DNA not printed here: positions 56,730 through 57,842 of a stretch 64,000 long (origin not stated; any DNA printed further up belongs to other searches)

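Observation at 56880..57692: Isolated, divergent GTP cyclohydrolase II homolog with an N-terminal extension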

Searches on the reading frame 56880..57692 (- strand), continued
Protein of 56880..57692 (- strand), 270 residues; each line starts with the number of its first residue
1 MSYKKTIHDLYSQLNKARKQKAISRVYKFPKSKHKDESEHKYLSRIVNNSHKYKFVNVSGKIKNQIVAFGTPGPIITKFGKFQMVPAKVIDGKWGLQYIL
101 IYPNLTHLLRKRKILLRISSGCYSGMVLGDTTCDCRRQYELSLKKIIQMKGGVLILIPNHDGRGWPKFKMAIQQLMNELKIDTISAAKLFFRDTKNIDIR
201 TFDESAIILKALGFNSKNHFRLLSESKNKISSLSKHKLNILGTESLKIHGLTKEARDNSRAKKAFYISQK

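Call 37: fold_search(model_id=the predicted structure, library=pdb)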
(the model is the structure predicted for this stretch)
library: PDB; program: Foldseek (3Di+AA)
matches with E <= 10: 710; with E <= 0.001: 11
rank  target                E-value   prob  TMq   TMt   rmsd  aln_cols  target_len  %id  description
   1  2bz0_B                1.3e-11  1.00  0.57  0.86   2.5       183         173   24  Crystal Structure of E. coli GTP cyclohydrolase II in complex with GTP analogue, GMPcPP, and Zinc (released 2005-08-19)
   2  2bz0_A                1.7e-11  1.00  0.55  0.86   2.6       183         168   24  Crystal Structure of E. coli GTP cyclohydrolase II in complex with GTP analogue, GMPcPP, and Zinc (released 2005-08-19)
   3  4rl4_A                9.3e-11  1.00  0.55  0.82   2.7       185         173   25  Crystal structure of GTP cyclohydrolase II from Helicobacter pylori 26695 (released 2015-08-26)
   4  4rl4_B                1.1e-10  1.00  0.54  0.81   3.0       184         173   24  Crystal structure of GTP cyclohydrolase II from Helicobacter pylori 26695 (released 2015-08-26)
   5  4i14_B                3.6e-09  1.00  0.39  0.33   8.6       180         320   17  Crystal Structure of Mtb-ribA2 (Rv1415) (released 2013-08-28)
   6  4i14_A                7.9e-09  1.00  0.42  0.35   5.7       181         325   17  Crystal Structure of Mtb-ribA2 (Rv1415) (released 2013-08-28)
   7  7eev_A                3.0e-07  1.00  0.56  0.40   5.2       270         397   15  Structure of UTP cyclohydrolase (released 2021-07-28)
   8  7eev_B                4.3e-07  1.00  0.53  0.37  10.6       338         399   12  Structure of UTP cyclohydrolase (released 2021-07-28)
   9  7ej3_A                8.0e-07  1.00  0.56  0.40   5.1       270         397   15  UTP cyclohydrolase (released 2022-09-21)
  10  7ej3_B                1.4e-06  1.00  0.57  0.40   5.1       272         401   15  UTP cyclohydrolase (released 2022-09-21)
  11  6mnz_A                6.7e-05  1.00  0.33  0.28   7.9       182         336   14  Crystal structure of RibBX, a two domain 3,4-dihydroxy-2-butanone 4-phosphate synthase from A. baumannii. (released 2019-04-17)
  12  8ilj_A                1.4e-03  0.25  0.15  0.14  18.9       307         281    9  S-formylglutathione hydrolase (BuSFGH) from Burkholderiaceae sp. (released 2024-01-10)
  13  3nuz_B                1.5e-03  0.87  0.28  0.21  19.9       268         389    9  Crystal structure of a putative acetyl xylan esterase (BF1801) from Bacteroides fragilis NCTC 9343 at 2.30 A resolutio (released 2010-08-04)
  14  3g8y                  2.1e-03  0.85  0.31  0.23  19.6       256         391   10  CRYSTAL STRUCTURE OF A PUTATIVE HYDROLASE (BVU_4111) FROM BACTEROIDES VULGATUS ATCC 8482 AT 1.90 A RESOLUTION (released 2009-02-24)
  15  7yvt_A                5.7e-03  0.16  0.13  0.13  17.2       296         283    7  S-formylglutathione hydrolase from Variovorax sp. PAMC 28711 (released 2022-10-12)
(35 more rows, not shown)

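Call 38: search_solved_structures(query=A2, max_evalue=10, show_alignments=5)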
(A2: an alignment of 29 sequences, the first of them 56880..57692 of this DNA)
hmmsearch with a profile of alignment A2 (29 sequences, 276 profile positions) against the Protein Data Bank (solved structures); distinct sequences matched with E-value up to 10: 10.
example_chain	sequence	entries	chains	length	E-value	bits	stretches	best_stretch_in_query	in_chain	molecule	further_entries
4i14_A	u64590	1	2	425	1.3e-16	63.8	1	115-259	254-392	Riboflavin biosynthesis protein RibBA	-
2bz0_A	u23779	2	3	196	3.5e-16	62.4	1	79-253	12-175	GTP CYCLOHYDROLASE II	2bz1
4rl4_A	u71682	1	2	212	2.2e-15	59.7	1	73-240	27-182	GTP cyclohydrolase-2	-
7ej3_A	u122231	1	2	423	0.42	12.9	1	116-266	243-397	GTP cyclohydrolase II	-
7eev_A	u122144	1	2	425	0.42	12.9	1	116-266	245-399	GTP cyclohydrolase II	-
9tz5_f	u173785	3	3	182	1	11.7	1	163-220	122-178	Large ribosomal subunit protein uL5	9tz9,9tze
5v7q_F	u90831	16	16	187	1.1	11.6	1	163-220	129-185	50S ribosomal protein L5 | Large ribosomal subunit protein uL5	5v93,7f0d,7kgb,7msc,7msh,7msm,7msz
9sra_BQ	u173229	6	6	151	1.2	11.4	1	163-227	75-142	Large ribosomal subunit protein eL19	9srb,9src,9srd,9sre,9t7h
7rn7_A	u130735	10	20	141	1.3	11.3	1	28-81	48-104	Caspase-3 subunit p17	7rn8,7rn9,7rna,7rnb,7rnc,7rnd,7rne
7sfr_F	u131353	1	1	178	1.7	11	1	163-218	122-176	50S ribosomal protein L5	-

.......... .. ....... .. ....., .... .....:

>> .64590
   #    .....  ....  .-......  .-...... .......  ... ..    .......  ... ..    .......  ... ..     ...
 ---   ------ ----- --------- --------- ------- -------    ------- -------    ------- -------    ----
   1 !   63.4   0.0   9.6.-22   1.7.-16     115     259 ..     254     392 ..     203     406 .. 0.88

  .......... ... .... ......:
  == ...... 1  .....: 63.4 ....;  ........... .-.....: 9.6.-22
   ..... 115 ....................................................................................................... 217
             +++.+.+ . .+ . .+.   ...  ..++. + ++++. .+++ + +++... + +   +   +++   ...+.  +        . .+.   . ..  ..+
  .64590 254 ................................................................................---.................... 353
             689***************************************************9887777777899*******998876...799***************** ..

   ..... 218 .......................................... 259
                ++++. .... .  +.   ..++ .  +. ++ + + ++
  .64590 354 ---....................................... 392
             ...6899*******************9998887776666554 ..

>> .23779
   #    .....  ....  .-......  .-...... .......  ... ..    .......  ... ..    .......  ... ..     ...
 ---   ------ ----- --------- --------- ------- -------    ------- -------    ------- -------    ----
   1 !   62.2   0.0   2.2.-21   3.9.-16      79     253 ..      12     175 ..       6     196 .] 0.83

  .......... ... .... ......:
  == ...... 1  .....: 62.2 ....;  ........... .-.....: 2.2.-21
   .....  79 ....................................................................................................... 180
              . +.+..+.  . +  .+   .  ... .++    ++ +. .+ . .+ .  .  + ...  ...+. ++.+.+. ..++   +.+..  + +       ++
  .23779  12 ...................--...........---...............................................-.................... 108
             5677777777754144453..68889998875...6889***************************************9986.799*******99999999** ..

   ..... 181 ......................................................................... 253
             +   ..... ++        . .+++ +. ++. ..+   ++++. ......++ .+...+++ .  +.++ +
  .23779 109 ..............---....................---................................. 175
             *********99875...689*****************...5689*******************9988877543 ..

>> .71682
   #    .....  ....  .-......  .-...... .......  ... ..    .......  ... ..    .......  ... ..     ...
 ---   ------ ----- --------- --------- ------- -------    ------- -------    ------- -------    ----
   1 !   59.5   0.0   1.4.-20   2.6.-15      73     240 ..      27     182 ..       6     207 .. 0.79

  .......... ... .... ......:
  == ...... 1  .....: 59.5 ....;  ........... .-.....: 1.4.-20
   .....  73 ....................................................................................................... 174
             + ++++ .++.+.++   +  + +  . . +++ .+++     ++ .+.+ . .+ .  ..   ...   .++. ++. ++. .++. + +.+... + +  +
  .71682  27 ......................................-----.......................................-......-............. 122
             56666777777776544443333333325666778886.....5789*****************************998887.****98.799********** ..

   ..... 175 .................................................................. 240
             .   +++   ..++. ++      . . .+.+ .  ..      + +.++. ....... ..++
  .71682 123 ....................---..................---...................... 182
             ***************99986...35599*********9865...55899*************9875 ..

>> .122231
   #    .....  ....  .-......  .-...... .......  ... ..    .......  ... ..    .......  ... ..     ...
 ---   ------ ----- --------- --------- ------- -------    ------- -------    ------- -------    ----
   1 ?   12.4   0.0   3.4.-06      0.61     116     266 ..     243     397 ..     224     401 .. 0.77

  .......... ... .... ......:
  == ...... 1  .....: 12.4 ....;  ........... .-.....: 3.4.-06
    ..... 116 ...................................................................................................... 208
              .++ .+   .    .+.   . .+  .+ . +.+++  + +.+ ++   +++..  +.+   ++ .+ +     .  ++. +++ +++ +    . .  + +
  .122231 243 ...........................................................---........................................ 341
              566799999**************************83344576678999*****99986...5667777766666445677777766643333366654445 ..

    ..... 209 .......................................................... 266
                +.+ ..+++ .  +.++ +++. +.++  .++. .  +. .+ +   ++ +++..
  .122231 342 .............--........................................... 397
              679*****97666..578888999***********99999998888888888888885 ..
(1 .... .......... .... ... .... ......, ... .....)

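Call 44: search_protein_families(library=pfam, proteins=[P0044, P0052, P0055, P0084, P0078, P0048, P0050, P0059, P0107, P0137], max_evalue=0.001)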
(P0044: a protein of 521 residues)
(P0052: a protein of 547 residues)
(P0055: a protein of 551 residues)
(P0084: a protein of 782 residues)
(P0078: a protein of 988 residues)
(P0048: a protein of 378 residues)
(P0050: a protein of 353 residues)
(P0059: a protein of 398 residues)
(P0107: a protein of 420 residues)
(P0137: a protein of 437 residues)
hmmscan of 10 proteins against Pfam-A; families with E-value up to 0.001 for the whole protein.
P0044 (521 aa): 1 family
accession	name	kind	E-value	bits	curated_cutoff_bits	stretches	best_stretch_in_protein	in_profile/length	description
PF00925.25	GTP_cyclohydro2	-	1.8e-35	122.4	23.3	2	316-489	7-161/165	GTP cyclohydrolase II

P0052 (547 aa): 2 families
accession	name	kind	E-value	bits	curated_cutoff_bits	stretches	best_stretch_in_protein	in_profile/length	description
PF00925.25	GTP_cyclohydro2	-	5.7e-25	88.2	23.3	1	56-228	7-162/165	GTP cyclohydrolase II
PF00215.30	OMPdecase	-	2.6e-15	57.3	27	1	287-445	3-140/221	Orotidine 5'-phosphate decarboxylase / HUMPS family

P0055 (551 aa): 2 families
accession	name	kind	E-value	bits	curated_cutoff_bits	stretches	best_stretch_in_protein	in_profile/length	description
PF00925.25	GTP_cyclohydro2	-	6.9e-26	91.2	23.3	1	60-234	8-165/165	GTP cyclohydrolase II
PF00215.30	OMPdecase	-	2.1e-18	67.5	27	1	287-517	4-209/221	Orotidine 5'-phosphate decarboxylase / HUMPS family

P0084 (782 aa): 3 families
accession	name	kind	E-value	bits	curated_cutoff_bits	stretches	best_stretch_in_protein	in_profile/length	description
PF00925.25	GTP_cyclohydro2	-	1.8e-22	80.1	23.3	1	59-235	7-161/165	GTP cyclohydrolase II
PF00215.30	OMPdecase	-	1.5e-19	71.2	27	1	313-551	4-219/221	Orotidine 5'-phosphate decarboxylase / HUMPS family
PF00625.27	Guanylate_kin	-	1.6e-15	57.7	25.2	1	582-738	5-164/182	Guanylate kinase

P0078 (988 aa): 1 family
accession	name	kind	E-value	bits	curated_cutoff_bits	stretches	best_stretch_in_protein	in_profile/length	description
PF00925.25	GTP_cyclohydro2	-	2.2e-80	268.5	23.3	3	32-159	28-161/165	GTP cyclohydrolase II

P0048 (378 aa): 1 family
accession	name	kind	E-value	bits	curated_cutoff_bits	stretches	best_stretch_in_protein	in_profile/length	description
PF00925.25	GTP_cyclohydro2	-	1e-26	93.9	23.3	1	173-344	7-161/165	GTP cyclohydrolase II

P0050 (353 aa): 1 family
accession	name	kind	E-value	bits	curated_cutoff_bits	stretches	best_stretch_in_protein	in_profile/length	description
PF00925.25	GTP_cyclohydro2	-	7.8e-21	74.8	23.3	1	146-310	8-157/165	GTP cyclohydrolase II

P0059 (398 aa): 1 family
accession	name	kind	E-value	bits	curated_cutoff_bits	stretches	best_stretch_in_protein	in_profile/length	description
PF00925.25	GTP_cyclohydro2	-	1.3e-29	103.3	23.3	1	28-193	7-155/165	GTP cyclohydrolase II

P0107 (420 aa): 1 family
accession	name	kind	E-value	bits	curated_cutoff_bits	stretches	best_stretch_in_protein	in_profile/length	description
PF00925.25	GTP_cyclohydro2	-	1e-18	67.9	23.3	1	253-395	31-163/165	GTP cyclohydrolase II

P0137 (437 aa): 1 family
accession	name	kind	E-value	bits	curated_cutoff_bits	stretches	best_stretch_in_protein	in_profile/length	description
PF00925.25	GTP_cyclohydro2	-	6.6e-19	68.5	23.3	1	267-403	40-164/165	GTP cyclohydrolase II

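Call 47: search_protein_families(library=padloc, proteins=[window:56880-57692:-, P0052, P0048], max_evalue=0.01)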
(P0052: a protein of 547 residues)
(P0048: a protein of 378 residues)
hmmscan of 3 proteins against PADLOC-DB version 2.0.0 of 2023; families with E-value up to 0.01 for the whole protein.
window:56880-57692:- (270 aa): 0 families

P0052 (547 aa): 0 families

P0048 (378 aa): 0 families

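Call 48: find_encoding_contigs(protein=P0018, flank=10000, max_places=1)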
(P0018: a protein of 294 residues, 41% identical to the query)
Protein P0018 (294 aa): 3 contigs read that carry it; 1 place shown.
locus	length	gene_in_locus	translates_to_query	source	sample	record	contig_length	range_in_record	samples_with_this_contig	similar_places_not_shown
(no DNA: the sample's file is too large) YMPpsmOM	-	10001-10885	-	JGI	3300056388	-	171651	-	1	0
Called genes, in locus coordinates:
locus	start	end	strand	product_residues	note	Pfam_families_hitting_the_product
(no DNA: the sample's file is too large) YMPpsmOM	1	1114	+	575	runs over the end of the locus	-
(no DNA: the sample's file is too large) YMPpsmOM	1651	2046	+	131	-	PF00416:Ribosomal_S13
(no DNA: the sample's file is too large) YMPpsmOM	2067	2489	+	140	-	PF00411:Ribosomal_S11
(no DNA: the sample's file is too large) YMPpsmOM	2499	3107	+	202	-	PF00163:Ribosomal_S4, PF01479:S4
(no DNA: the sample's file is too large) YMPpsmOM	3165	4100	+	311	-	PF01193:RNA_pol_L, PF01000:RNA_pol_A_bac, PF03118:RNA_pol_A_CTD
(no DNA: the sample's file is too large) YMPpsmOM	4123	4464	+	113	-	PF01196:Ribosomal_L17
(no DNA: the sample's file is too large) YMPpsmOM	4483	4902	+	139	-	PF00572:Ribosomal_L13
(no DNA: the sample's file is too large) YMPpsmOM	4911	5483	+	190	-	PF00380:Ribosomal_S9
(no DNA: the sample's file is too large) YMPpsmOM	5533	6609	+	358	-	PF01582:TIR, PF13676:TIR_2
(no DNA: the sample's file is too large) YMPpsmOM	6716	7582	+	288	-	-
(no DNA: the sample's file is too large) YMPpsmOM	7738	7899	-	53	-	-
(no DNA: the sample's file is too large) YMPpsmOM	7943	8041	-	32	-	-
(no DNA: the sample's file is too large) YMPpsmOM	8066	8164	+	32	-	-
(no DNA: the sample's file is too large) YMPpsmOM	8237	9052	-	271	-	PF00291:PALP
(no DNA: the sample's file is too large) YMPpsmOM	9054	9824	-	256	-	PF01978:TrmB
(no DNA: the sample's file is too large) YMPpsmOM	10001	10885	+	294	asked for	PF00925:GTP_cyclohydro2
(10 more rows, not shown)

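Call 49: find_encoding_contigs(protein=P0007, flank=10000, max_places=1)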
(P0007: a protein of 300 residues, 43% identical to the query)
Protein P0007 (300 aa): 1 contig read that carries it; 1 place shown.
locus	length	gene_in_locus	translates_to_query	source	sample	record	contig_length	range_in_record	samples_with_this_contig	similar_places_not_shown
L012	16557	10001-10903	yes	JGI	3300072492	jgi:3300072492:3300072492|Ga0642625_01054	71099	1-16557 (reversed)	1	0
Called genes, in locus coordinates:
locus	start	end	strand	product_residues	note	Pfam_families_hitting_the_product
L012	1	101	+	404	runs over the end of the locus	-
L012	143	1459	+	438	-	PF04865:Baseplate_J (faint)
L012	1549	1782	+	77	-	PF01176:eIF-1a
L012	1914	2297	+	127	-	PF00416:Ribosomal_S13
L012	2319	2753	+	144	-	PF00411:Ribosomal_S11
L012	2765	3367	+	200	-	PF00163:Ribosomal_S4, PF01479:S4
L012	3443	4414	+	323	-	PF01193:RNA_pol_L, PF01000:RNA_pol_A_bac, PF03118:RNA_pol_A_CTD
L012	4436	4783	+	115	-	PF01196:Ribosomal_L17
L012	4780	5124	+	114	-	PF00572:Ribosomal_L13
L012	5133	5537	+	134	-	PF00380:Ribosomal_S9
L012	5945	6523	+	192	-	PF01025:GrpE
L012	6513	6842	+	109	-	-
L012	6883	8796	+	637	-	PF00012:HSP70, PF06723:MreB_Mbl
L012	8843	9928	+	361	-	PF00226:DnaJ, PF01556:DnaJ_C, PF00684:DnaJ_CXXCXGXG, PF15777:Anti-TRAP (faint)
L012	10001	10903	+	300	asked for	PF00925:GTP_cyclohydro2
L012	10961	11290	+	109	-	-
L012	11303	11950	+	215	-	PF02224:Cytidylate_kin, PF13189:Cytidylate_kin2 (faint), PF13207:AAA_17 (faint)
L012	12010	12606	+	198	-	PF03848:TehB, PF13489:Methyltransf_23 (weak), PF13847:Methyltransf_31 (weak), PF08241:Methyltransf_11, PF08242:Methyltransf_12 (weak), PF13649:Methyltransf_25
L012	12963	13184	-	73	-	-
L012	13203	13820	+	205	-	PF00512:HisKA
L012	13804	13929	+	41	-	-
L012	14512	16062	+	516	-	-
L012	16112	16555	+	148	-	?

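Call 50: find_encoding_contigs(protein=P0002, flank=8000, max_places=1)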
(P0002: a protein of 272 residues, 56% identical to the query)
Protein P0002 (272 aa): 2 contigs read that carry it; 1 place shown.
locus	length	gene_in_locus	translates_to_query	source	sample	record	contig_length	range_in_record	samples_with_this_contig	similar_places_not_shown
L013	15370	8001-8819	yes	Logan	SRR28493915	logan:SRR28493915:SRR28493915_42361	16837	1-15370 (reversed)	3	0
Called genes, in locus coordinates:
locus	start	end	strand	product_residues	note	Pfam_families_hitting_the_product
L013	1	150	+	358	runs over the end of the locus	PF00226:DnaJ, PF01556:DnaJ_C, PF00684:DnaJ_CXXCXGXG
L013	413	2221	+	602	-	PF00664:ABC_membrane, PF00005:ABC_tran, PF02463:SMC_N (weak)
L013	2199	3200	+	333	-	PF00892:EamA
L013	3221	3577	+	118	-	-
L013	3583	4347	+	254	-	-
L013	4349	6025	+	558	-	PF00512:HisKA, PF02518:HATPase_c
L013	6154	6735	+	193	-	PF27765:UCP032817-like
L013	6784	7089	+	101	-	PF19673:DUF6176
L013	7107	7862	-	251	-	PF01978:TrmB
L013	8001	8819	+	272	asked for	PF00925:GTP_cyclohydro2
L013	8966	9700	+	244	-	PF07638:Sigma70_ECF (weak), PF04542:Sigma70_r2, PF08281:Sigma70_r4_2, PF04545:Sigma70_r4 (weak)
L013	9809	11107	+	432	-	PF00152:tRNA-synt_2 (faint), PF13393:tRNA-synt_His, PF00587:tRNA-synt_2b (weak), PF03129:HGTP_anticodon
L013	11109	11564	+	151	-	-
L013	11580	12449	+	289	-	-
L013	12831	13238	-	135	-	-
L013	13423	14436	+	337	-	PF00579:tRNA-synt_1b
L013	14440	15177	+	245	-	-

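Call 51: find_encoding_contigs(protein=P0003, flank=8000, max_places=1)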
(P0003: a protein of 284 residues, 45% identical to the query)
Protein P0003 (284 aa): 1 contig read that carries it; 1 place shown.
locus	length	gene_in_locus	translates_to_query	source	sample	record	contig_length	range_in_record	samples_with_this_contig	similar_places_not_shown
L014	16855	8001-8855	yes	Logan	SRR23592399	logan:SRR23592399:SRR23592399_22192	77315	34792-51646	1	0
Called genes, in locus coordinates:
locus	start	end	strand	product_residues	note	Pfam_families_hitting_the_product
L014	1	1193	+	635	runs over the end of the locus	PF00012:HSP70, PF06723:MreB_Mbl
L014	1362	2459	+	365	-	PF00226:DnaJ, PF01556:DnaJ_C, PF00684:DnaJ_CXXCXGXG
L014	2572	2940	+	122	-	-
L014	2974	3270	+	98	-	-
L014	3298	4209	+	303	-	PF00892:EamA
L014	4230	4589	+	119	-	-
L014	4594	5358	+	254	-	-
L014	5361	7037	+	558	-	PF00512:HisKA, PF02518:HATPase_c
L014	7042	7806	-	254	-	PF01978:TrmB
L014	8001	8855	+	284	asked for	PF00925:GTP_cyclohydro2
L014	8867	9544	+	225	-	PF02224:Cytidylate_kin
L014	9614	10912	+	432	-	PF00152:tRNA-synt_2 (faint), PF13393:tRNA-synt_His, PF00587:tRNA-synt_2b (weak), PF03129:HGTP_anticodon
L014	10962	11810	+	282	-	-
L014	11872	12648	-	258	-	-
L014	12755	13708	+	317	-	PF00579:tRNA-synt_1b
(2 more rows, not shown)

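Call 52: find_encoding_contigs(protein=P0013, flank=8000, max_places=1)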
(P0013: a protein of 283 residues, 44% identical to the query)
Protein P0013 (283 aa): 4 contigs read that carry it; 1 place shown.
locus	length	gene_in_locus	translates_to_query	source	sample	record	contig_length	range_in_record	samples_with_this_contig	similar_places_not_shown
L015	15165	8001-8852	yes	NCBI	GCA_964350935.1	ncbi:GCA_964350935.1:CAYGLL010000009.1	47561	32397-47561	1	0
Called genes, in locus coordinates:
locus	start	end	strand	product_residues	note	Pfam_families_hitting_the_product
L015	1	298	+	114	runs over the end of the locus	PF00572:Ribosomal_L13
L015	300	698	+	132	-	PF00380:Ribosomal_S9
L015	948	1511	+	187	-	PF01025:GrpE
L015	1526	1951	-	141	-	PF07098:DUF1360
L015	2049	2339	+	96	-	-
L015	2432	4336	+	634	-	PF00012:HSP70, PF06723:MreB_Mbl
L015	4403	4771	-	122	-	-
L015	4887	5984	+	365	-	PF00226:DnaJ, PF01556:DnaJ_C, PF00684:DnaJ_CXXCXGXG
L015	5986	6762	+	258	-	PF01553:Acyltransferase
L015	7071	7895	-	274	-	PF01978:TrmB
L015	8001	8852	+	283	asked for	PF00925:GTP_cyclohydro2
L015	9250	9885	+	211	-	PF02224:Cytidylate_kin, PF13189:Cytidylate_kin2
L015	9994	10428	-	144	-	PF00293:NUDIX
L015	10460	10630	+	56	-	-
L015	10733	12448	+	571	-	PF16927:HisKA_7TM, PF00512:HisKA, PF02518:HATPase_c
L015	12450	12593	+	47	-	-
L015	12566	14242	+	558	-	PF16927:HisKA_7TM (weak), PF00512:HisKA (weak), PF02518:HATPase_c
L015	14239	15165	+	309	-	?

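Call 53: find_encoding_contigs(protein=P0020, flank=8000, max_places=1)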
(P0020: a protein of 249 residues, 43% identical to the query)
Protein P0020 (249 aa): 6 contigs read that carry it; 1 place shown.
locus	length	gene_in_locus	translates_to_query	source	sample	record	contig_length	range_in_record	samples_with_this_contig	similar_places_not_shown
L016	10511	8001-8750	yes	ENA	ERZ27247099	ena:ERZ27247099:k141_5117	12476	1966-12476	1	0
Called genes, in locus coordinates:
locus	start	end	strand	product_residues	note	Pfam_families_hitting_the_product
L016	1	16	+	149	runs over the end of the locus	PF04463:2-thiour_desulf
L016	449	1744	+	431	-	PF00291:PALP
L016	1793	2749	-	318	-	PF13565:HTH_32, PF00665:rve, PF13683:rve_3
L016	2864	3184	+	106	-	PF01371:Trp_repressor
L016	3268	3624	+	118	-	PF01502:PRA-CH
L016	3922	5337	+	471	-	PF01336:tRNA_anti-codon, PF00152:tRNA-synt_2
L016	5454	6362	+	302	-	PF02016:Peptidase_S66, PF17676:Peptidase_S66C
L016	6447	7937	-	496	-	PF01978:TrmB, PF03781:FGE-sulfatase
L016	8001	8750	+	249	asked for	PF00925:GTP_cyclohydro2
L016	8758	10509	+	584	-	?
